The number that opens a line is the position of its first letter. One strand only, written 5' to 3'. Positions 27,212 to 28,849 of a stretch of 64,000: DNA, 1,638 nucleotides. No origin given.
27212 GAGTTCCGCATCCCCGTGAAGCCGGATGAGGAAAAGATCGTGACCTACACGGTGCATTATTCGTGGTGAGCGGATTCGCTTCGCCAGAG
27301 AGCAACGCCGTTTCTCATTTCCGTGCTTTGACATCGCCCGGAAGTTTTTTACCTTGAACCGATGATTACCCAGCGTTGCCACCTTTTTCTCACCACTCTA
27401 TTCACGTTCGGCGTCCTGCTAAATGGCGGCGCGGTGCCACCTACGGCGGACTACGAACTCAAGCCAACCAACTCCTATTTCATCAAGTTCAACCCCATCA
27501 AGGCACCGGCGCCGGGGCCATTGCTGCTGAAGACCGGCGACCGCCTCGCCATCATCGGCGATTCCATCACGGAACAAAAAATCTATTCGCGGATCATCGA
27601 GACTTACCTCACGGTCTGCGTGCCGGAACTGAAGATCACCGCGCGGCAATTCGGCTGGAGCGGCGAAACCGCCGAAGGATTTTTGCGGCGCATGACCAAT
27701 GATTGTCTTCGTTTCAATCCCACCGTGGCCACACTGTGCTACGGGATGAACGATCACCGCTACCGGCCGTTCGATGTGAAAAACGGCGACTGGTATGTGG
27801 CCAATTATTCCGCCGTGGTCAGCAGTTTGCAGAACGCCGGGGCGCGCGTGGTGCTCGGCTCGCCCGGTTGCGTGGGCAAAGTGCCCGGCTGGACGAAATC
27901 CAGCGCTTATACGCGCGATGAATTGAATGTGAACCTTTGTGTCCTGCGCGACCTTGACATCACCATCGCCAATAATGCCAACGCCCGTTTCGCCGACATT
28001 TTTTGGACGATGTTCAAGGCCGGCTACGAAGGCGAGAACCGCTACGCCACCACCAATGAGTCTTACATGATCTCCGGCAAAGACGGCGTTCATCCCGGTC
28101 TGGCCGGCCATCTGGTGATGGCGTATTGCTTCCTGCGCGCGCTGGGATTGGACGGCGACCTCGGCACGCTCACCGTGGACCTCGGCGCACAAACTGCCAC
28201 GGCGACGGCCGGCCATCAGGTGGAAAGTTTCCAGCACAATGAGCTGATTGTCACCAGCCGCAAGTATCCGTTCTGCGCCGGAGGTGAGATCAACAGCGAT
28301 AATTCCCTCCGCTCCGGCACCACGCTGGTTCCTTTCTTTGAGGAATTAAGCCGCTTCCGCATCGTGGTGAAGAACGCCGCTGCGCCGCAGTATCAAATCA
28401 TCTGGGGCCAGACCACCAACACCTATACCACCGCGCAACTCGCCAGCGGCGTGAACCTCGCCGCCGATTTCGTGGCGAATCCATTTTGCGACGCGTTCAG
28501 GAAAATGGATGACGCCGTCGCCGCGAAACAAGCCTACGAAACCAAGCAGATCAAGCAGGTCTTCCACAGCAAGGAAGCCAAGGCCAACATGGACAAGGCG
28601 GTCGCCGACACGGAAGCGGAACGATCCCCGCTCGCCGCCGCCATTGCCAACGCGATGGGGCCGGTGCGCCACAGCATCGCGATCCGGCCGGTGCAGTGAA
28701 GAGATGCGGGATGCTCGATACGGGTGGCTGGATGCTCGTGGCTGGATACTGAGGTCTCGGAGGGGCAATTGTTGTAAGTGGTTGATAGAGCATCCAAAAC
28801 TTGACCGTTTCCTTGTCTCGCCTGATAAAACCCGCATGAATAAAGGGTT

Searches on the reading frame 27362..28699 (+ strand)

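Call 81: search_protein_families(library=pfam, proteins=[window:27362-28699:+], max_evalue=0.0001)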
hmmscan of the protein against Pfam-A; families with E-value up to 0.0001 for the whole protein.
window:27362-28699:+ (445 aa): 2 families
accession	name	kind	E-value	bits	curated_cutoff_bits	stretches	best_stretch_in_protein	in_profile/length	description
PF13472.12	Lipase_GDSL_2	-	1.6e-14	55.2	32.9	1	65-250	2-176/178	GDSL-like Lipase/Acylhydrolase family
PF00657.28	Lipase_GDSL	-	6.8e-06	26.8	23.6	1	64-256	3-207/208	GDSL-like Lipase/Acylhydrolase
